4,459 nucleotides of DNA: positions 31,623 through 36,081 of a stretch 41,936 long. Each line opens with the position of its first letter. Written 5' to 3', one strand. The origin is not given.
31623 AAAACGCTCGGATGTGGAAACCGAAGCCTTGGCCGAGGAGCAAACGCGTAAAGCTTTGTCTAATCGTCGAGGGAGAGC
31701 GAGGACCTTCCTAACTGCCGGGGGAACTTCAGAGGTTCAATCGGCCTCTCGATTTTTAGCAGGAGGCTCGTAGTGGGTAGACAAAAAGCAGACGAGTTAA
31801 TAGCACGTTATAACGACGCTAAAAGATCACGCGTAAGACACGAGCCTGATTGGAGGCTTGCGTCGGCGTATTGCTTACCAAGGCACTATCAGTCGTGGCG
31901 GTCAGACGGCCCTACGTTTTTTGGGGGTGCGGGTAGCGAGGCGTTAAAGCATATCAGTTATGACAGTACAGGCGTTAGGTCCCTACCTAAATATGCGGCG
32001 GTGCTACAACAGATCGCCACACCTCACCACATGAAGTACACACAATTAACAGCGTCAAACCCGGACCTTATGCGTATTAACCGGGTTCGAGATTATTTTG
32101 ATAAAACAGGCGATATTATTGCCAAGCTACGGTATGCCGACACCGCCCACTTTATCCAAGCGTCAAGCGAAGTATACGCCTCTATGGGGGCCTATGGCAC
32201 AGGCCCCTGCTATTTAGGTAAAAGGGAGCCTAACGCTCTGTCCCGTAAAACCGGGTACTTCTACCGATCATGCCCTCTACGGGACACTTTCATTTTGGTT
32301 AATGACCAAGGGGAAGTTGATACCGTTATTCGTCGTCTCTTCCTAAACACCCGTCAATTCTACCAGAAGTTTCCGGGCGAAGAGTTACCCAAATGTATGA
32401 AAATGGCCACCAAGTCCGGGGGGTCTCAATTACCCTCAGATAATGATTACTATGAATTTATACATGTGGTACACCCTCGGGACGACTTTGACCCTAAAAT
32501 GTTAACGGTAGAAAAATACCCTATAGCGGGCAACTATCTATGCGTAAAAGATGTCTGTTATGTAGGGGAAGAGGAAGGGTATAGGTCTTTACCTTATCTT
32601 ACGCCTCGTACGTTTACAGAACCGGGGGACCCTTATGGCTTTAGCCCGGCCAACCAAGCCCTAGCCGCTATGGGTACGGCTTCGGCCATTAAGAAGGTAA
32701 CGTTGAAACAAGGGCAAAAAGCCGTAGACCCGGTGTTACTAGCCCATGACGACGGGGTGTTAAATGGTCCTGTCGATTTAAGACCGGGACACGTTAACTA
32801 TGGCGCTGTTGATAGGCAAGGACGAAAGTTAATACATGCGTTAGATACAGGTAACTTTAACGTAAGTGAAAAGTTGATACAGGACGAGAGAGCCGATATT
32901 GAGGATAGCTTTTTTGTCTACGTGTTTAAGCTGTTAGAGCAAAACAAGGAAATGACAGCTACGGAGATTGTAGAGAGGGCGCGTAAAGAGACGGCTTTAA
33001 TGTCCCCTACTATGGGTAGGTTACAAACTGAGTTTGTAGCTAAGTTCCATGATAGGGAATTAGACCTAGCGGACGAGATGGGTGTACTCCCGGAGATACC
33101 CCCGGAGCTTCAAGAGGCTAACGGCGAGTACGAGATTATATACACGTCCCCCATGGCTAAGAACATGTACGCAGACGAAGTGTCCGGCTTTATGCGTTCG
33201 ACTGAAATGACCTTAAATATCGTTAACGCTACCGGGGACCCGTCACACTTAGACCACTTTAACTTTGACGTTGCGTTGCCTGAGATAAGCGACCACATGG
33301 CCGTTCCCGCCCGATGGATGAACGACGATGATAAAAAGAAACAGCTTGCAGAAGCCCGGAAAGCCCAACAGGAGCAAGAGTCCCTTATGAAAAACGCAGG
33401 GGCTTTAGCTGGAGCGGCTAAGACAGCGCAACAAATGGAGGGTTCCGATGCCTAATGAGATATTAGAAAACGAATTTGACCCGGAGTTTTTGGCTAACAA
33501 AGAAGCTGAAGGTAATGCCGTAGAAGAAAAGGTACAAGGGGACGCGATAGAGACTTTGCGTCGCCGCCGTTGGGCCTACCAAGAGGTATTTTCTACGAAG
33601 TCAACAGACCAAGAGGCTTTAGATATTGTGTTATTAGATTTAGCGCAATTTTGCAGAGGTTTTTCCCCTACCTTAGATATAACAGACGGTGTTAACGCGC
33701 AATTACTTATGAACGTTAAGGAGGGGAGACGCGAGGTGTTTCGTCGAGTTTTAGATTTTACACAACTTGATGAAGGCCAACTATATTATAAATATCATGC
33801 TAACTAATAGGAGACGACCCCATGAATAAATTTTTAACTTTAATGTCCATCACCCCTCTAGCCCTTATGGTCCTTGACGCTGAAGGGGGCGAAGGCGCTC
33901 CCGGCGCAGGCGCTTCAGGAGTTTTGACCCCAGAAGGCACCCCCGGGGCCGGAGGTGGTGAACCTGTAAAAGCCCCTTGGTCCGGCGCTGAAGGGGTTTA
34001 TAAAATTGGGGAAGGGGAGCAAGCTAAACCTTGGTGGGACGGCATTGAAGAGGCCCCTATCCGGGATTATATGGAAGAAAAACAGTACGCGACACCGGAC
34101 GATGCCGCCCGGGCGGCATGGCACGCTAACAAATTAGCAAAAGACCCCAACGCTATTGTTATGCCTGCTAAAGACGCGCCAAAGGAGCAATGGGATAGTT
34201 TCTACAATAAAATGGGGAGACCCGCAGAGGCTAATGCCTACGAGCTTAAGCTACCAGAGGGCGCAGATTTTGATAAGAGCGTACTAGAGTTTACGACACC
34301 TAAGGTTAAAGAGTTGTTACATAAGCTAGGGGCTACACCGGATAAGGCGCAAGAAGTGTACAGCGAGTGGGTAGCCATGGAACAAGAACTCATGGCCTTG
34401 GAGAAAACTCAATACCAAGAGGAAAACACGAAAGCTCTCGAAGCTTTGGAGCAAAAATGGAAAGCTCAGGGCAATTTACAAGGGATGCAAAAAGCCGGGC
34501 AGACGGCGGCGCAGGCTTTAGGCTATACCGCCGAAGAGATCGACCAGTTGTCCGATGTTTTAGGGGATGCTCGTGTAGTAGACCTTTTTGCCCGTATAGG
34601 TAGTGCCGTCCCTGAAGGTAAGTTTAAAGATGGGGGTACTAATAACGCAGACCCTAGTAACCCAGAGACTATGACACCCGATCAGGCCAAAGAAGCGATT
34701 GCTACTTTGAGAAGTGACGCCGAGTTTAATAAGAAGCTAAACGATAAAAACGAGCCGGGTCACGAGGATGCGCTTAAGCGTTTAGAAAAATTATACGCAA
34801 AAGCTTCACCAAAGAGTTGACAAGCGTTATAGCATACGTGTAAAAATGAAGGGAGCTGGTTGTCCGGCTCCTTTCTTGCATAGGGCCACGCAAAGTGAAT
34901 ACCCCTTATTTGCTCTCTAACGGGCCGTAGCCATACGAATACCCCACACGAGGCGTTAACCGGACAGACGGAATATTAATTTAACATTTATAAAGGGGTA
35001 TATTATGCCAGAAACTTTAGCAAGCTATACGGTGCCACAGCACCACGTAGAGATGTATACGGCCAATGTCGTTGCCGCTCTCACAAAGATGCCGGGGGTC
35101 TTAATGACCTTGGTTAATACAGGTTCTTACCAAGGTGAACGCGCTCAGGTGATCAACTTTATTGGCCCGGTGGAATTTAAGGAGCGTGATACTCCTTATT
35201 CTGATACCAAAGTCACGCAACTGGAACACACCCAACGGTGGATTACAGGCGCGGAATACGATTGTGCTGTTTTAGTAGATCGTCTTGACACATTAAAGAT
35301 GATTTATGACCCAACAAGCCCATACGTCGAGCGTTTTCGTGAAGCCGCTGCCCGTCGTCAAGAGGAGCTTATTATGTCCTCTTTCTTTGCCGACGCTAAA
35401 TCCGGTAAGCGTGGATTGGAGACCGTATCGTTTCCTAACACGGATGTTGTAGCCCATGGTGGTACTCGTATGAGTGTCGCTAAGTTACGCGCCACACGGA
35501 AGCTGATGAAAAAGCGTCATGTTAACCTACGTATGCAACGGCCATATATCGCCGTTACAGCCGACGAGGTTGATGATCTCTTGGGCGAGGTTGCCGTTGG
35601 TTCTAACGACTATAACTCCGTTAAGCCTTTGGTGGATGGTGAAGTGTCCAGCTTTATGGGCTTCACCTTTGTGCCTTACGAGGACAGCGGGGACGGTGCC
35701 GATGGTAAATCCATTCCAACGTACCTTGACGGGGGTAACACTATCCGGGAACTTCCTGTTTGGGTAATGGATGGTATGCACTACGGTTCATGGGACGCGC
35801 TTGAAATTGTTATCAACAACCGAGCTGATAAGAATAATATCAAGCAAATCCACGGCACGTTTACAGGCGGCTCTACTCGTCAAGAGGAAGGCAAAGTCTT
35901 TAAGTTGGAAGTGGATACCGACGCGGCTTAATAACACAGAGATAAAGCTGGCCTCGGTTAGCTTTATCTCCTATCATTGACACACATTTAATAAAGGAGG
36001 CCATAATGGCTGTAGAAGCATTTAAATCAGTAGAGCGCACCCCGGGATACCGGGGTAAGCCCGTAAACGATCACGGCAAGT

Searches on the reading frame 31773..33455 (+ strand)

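Call 10: search_protein_families(library=phrogs, proteins=[window:31773-33455:+], max_evalue=0.0001)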
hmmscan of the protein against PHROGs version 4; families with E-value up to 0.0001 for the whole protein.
window:31773-33455:+ (560 aa): 4 families
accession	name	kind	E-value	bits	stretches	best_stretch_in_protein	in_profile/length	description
phrog_332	-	connector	9e-98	329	1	5-557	10-546/560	head-tail adaptor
phrog_21643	-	unknown function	2.8e-30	106.3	1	302-554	3-252/268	-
phrog_21528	-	unknown function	7e-12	46.3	1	6-242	3-222/224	-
phrog_449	-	connector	1.4e-11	44.6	1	164-554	152-513/520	head-tail adaptor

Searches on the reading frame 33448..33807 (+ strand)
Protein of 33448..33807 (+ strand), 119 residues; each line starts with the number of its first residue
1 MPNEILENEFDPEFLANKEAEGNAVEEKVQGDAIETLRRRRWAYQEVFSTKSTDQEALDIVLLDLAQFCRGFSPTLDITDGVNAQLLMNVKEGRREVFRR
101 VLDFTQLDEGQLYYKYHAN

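Call 63: search_protein_families(library=pfam, proteins=[window:33448-33807:+], max_evalue=0.01)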
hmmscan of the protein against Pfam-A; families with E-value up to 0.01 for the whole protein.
window:33448-33807:+ (119 aa): 1 family
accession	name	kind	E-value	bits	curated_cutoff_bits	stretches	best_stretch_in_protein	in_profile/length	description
PF25181.1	Phage_Bbp19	-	9.1e-06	25.9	25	1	45-109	2-53/61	Bbp19-like phage protein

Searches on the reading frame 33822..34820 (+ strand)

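Call 10: search_protein_families(library=phrogs, proteins=[window:33822-34820:+], max_evalue=0.0001)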
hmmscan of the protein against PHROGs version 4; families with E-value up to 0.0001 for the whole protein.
window:33822-34820:+ (332 aa): 2 families
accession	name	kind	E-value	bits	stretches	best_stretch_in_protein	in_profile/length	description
phrog_3742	-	unknown function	5.6e-30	106.3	1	48-327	20-284/287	-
phrog_458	-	other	4.4e-10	40.9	1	89-282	48-239/246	protease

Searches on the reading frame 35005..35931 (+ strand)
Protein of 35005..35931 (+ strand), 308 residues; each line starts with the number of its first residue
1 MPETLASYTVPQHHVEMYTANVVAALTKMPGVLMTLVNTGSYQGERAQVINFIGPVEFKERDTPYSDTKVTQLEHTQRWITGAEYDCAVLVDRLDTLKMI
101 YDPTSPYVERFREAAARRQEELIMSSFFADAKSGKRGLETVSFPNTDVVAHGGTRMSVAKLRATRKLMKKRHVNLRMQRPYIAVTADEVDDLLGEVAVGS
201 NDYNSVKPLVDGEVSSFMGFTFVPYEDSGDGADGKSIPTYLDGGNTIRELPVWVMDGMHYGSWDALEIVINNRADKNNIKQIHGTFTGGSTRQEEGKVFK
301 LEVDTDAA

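Call 10: search_protein_families(library=phrogs, proteins=[window:35005-35931:+], max_evalue=0.0001)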
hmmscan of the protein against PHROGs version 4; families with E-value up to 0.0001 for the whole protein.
window:35005-35931:+ (308 aa): 1 family
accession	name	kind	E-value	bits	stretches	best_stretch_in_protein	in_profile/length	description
phrog_3437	-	head and packaging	4.7e-56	191.1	1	8-304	5-292/294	major head protein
